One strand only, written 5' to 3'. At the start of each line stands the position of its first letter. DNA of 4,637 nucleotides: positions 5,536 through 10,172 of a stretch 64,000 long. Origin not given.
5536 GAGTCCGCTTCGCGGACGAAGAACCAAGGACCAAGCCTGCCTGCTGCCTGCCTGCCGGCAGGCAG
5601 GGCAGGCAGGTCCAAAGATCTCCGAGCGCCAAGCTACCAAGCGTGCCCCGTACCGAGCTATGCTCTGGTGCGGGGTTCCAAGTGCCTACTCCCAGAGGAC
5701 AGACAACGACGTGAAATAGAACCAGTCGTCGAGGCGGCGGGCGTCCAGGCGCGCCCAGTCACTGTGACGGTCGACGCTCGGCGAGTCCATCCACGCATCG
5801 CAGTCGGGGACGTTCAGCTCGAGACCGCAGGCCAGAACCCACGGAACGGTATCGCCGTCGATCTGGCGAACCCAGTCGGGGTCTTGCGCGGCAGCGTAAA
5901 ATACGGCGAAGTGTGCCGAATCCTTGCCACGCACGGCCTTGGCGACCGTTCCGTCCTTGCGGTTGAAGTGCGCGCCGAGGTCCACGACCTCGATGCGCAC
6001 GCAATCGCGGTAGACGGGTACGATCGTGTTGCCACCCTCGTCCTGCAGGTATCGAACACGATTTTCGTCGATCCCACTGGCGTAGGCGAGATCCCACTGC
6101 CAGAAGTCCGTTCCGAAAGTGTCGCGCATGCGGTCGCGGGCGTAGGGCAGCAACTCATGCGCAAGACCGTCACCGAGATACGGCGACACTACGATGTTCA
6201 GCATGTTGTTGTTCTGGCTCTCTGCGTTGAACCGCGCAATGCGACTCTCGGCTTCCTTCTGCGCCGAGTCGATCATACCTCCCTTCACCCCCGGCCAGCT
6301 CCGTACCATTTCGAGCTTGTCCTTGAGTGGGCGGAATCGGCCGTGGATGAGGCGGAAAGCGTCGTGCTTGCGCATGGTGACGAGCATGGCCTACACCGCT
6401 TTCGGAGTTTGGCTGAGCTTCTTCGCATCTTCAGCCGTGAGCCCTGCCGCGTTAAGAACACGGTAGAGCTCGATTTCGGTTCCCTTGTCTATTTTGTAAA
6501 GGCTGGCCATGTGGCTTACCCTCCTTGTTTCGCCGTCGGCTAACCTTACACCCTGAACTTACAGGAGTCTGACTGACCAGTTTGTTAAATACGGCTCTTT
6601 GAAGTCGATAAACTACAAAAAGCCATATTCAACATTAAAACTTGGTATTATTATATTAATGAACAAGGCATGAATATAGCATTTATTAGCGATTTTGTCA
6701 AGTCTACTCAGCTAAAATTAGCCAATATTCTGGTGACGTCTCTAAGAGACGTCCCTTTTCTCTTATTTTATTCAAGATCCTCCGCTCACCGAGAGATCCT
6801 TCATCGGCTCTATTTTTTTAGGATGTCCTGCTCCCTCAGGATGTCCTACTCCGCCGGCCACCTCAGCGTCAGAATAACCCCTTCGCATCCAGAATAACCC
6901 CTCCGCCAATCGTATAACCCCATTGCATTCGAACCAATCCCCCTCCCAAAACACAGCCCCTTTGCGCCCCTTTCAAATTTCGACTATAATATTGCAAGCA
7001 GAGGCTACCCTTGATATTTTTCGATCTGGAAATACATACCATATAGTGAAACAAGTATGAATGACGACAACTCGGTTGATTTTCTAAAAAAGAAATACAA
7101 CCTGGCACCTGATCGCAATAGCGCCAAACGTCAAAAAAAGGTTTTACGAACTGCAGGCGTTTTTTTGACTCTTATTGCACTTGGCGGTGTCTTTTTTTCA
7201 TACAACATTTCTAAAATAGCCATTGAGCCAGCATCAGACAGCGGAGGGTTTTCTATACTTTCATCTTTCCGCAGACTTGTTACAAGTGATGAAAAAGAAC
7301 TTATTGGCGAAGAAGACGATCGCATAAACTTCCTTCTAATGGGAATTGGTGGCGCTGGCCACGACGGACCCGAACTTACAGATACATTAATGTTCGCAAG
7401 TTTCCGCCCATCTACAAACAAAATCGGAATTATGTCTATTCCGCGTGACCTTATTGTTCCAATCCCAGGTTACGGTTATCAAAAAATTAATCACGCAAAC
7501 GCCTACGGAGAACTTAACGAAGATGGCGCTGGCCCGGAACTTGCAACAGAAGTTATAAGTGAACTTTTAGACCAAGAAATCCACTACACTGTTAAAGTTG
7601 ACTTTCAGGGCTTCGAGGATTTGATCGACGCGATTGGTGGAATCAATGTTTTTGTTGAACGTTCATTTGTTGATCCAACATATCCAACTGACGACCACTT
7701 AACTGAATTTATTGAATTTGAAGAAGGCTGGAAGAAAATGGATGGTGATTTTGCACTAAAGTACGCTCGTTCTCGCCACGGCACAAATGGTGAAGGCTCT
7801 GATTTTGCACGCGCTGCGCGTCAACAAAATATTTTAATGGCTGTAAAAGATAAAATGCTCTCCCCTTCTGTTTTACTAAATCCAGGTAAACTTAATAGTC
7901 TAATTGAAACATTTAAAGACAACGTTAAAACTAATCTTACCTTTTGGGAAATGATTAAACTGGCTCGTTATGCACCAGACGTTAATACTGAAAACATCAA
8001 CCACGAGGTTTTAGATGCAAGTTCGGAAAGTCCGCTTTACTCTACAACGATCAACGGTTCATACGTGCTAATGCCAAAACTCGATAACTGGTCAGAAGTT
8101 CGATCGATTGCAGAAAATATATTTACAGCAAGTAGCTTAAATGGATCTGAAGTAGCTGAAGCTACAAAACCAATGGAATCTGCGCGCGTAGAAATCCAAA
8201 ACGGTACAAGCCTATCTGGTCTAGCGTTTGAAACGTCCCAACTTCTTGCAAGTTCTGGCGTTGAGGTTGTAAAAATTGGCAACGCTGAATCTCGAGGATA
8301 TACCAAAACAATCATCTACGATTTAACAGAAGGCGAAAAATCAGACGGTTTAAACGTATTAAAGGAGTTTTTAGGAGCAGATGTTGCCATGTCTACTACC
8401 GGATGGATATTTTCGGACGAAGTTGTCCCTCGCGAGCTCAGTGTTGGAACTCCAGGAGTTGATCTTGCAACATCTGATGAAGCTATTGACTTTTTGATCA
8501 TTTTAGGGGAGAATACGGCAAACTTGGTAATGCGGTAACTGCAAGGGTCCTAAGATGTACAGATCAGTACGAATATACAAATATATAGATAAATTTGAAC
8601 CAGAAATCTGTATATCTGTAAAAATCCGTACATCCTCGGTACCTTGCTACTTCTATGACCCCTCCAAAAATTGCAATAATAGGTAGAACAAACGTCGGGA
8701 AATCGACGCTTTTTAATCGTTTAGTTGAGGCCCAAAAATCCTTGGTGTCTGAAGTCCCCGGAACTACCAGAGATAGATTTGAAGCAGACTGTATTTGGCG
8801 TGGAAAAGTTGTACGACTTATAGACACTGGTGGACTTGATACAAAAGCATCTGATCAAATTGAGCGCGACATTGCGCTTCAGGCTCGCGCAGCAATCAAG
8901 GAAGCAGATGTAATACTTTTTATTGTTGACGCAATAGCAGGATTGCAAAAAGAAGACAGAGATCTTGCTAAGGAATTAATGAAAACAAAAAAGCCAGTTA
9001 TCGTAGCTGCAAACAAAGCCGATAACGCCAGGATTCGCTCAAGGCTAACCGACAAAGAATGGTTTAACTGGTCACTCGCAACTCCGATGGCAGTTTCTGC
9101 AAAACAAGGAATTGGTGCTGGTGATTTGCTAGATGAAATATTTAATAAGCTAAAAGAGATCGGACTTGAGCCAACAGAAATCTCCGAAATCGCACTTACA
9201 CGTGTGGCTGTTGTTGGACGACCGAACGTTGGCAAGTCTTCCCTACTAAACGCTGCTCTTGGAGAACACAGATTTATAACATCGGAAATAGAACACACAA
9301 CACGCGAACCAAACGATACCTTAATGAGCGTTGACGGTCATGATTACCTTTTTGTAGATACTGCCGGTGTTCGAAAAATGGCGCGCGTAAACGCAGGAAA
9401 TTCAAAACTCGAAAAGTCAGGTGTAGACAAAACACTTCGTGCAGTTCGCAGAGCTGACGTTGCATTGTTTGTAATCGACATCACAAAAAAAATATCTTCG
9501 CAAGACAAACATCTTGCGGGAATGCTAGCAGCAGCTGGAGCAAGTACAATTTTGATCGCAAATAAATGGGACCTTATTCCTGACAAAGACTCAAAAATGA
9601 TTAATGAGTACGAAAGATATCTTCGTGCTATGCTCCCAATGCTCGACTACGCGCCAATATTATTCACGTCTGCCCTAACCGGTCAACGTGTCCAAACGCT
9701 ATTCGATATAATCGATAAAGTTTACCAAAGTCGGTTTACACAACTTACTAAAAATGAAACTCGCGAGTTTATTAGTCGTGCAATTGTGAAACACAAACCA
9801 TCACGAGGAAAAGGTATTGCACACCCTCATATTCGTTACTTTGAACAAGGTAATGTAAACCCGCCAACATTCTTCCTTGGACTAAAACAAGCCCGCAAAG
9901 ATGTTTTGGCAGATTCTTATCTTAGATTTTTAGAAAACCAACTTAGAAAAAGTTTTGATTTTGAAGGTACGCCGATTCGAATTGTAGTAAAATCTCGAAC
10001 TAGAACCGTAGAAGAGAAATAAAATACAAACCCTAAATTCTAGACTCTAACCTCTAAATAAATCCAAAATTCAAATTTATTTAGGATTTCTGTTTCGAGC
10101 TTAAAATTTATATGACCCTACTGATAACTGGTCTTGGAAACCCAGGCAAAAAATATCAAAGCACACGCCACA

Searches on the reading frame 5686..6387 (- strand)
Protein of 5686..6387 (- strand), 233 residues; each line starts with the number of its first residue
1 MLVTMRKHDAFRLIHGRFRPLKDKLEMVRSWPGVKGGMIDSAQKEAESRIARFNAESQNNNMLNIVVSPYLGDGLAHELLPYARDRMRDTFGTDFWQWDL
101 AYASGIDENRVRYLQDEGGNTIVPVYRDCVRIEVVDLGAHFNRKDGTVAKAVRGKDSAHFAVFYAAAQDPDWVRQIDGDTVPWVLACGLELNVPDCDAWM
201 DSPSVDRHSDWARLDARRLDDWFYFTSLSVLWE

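Call 13: search_protein_families(library=pfam, proteins=[window:5686-6387:-], max_evalue=0.01)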
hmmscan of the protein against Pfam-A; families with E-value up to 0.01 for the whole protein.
window:5686-6387:- (233 aa): 0 families

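Call 23: find_encoding_contigs(protein=window:5686-6387:-, flank=10000, max_places=10)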
Protein window:5686-6387:- (233 aa): no gene with exactly this product is on record in the collection.

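Call 50: find_homologous_proteins(query=window:5686-6387:-, max_evalue=0.001)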
Query window:5686-6387:- (233 aa): 20 proteins with E <= 0.001 among 273 candidates.
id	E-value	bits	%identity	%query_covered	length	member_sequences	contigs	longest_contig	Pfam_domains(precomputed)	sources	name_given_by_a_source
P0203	7.1e-159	545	100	100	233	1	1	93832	-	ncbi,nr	ncbi:MAG: hypothetical protein Q8P30_03935 [Candidatus Uhrbacteria bacterium]|nr:hypothetical protei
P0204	9.0e-102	358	70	100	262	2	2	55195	-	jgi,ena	-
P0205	5.5e-91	322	65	100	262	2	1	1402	-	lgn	-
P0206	2.0e-80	288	62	100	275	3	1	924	-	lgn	-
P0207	1.8e-78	281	61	100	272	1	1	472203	-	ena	-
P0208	1.1e-75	272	60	97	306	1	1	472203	-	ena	-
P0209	3.2e-62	228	57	91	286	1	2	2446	-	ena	-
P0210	1.6e-60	223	52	100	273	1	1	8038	-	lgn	-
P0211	2.4e-60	222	50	100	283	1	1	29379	-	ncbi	ncbi:MAG: hypothetical protein V1738_00560 [Patescibacteria group bacterium]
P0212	2.8e-59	219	51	100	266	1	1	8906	-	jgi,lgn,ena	-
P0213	2.8e-57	212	49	100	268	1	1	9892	-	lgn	-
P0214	3.6e-55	205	51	100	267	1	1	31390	-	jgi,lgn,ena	-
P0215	8.4e-55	204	49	100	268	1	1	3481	-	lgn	-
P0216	3.4e-52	195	46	100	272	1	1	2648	-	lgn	-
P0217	1.3e-51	193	47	100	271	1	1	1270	-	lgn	-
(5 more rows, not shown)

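Call 51: find_encoding_contigs(protein=P0204, flank=6000, max_places=2)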
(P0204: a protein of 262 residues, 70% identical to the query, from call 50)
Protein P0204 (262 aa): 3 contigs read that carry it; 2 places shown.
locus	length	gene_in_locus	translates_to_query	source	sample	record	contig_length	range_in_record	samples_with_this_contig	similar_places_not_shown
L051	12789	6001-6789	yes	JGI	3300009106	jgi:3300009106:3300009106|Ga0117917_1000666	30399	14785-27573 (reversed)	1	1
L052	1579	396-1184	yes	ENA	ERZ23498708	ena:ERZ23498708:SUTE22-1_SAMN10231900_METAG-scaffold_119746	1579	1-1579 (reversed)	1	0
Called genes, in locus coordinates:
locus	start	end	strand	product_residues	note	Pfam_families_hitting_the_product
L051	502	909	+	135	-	-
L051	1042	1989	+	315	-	-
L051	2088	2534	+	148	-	-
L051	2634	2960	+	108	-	-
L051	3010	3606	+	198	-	PF06114:Peptidase_M78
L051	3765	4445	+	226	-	PF00561:Abhydrolase_1, PF12146:Hydrolase_4, PF12697:Abhydrolase_6, PF00326:Peptidase_S9, PF02129:Peptidase_S15 (faint)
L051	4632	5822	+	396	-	PF27218:MJ0043_C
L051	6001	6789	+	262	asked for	-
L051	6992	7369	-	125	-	-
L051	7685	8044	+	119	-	PF05635:23S_rRNA_IVP, PF22296:bAvd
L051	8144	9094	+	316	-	-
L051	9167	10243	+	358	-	PF01594:AI-2E_transport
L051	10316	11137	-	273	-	PF01259:SAICAR_synt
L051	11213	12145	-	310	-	PF03547:Mem_trans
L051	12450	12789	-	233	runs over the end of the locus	PF22935:RM44_endonuclase (faint), PF14622:Ribonucleas_3_3, PF00636:Ribonuclease_3, PF00035:dsrm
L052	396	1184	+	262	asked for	-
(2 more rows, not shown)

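Call 52: find_encoding_contigs(protein=P0207, flank=8000, max_places=2)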
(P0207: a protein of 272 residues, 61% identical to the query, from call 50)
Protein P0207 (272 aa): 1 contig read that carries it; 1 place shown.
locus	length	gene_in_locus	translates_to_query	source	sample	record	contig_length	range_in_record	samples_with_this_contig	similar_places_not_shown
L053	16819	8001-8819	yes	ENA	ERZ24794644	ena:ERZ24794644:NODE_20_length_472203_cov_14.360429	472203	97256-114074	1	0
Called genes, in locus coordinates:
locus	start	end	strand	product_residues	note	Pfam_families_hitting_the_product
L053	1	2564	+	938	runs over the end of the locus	PF06977:SdiA-regulated (faint), PF17963:Big_9, PF17892:Cadherin_5, PF17963:Big_9, PF13385:Laminin_G_3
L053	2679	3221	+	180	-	PF00581:Rhodanese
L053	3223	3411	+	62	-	-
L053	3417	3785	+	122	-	PF00383:dCMP_cyt_deam_1 (weak)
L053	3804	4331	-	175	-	PF13521:AAA_28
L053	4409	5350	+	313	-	-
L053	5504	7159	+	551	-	PF01266:DAO (faint), PF13450:NAD_binding_8, PF01593:Amino_oxidase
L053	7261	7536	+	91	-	PF19891:DUF6364 (weak)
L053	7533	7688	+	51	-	-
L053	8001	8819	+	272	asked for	-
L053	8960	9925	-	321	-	PF00078:RVT_1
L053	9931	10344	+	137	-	PF22296:bAvd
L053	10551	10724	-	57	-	-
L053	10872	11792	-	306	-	-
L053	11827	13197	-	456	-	PF00890:FAD_binding_2, PF01266:DAO, PF01593:Amino_oxidase, PF03486:HI0933_like (faint), PF07992:Pyr_redox_2 (weak), PF12831:FAD_oxidored (weak), PF13450:NAD_binding_8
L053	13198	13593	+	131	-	-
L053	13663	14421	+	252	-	PF13098:Thioredoxin_2 (weak), PF13462:Thioredoxin_4, PF01323:DSBA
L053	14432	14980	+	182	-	PF07610:DUF1573, PF22544:HYDIN_VesB_CFA65-like_Ig (faint)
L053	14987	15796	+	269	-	PF07610:DUF1573, PF22544:HYDIN_VesB_CFA65-like_Ig, PF00581:Rhodanese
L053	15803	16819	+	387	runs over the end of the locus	-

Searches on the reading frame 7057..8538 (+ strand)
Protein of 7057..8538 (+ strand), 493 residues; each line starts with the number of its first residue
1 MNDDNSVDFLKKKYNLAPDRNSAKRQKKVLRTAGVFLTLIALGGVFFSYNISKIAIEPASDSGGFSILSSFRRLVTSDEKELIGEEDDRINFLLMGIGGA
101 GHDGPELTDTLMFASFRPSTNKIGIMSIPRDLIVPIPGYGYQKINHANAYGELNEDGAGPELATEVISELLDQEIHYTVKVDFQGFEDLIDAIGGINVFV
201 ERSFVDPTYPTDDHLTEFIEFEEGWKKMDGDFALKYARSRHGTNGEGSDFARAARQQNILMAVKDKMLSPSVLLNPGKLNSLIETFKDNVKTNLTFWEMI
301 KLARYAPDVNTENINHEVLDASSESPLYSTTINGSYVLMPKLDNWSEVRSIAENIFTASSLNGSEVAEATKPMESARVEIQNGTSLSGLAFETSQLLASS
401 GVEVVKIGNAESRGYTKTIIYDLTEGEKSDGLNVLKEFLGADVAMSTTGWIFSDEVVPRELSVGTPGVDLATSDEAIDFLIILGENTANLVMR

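Call 59: search_protein_families(library=pfam, proteins=[window:7057-8538:+], max_evalue=0.001)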
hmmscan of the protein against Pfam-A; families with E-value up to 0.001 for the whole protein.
window:7057-8538:+ (493 aa): 2 families
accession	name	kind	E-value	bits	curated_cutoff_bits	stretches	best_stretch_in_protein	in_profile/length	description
PF03816.19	LytR_cpsA_psr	-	7.3e-39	133.8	24.6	1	108-268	2-149/150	LytR_cpsA_psr family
PF13399.11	LytR_C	-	2.3e-08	35.3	22.2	1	376-441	2-65/86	LytR cell envelope-related transcriptional attenuator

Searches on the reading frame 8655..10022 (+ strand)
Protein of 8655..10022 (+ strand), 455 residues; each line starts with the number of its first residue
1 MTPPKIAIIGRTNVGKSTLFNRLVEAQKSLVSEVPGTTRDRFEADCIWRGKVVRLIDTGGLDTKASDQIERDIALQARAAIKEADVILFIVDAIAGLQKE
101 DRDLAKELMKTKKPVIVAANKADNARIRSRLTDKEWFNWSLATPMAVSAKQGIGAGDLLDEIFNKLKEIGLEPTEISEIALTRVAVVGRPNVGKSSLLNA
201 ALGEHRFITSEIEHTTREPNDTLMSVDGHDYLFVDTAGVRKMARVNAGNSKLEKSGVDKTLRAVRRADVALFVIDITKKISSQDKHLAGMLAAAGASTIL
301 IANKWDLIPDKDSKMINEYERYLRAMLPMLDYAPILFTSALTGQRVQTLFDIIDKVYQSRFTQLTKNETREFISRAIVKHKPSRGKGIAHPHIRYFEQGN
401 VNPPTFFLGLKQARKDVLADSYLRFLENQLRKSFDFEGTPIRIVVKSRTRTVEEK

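Call 58: search_protein_families(library=pfam, proteins=[window:8655-10022:+], max_evalue=0.001)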
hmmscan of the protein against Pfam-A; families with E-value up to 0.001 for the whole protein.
window:8655-10022:+ (455 aa): 14 families
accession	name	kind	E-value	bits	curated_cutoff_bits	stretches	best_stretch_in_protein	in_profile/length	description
PF01926.29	MMR_HSR1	-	1.1e-56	190.3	21.9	2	5-121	1-113/113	50S ribosome-binding GTPase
PF02421.24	FeoB_N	-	2.9e-26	92.3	27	2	5-162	2-156/156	Ferrous iron transport protein B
PF00009.33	GTP_EFTU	-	1.8e-23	83.6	26.5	2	258-358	84-187/188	Elongation factor Tu GTP binding domain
PF00350.29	Dynamin_N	-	2.5e-20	73.6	27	1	184-220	1-36/168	Dynamin family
PF14714.11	KH_dom-like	-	1e-18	67.8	27.3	1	368-446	6-81/81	KH-domain-like of EngA bacterial GTPase enzymes, C-terminal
PF04548.22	AIG1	-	5.9e-15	55.6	27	2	183-294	2-110/212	AIG1 family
PF03193.22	RsgA_GTPase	-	7.3e-11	42.6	30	0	182-242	107-171/174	RsgA GTPase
PF00071.28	Ras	-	5.2e-10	39.6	21.6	0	184-353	2-156/162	Ras family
PF00625.27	Guanylate_kin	-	1e-07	32.3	25.2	1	184-253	5-70/182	Guanylate kinase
PF08477.19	Roc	-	2.1e-07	31.6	27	0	5-29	1-25/119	Ras of Complex, Roc, domain of DAPkinase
PF09439.16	SRPRB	-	5.6e-06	26.3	25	1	4-109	4-97/178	Signal recognition particle receptor beta subunit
PF02492.25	cobW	-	9.2e-06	25.8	20.7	1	227-328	82-177/180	CobW/HypB/UreG, nucleotide-binding domain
PF19993.5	DO-GTPase2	-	3.2e-05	24.2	27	0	73-107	109-143/226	Double-GTPase 2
PF00005.33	ABC_tran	-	9.2e-05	23.5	25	0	183-221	13-51/137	ABC transporter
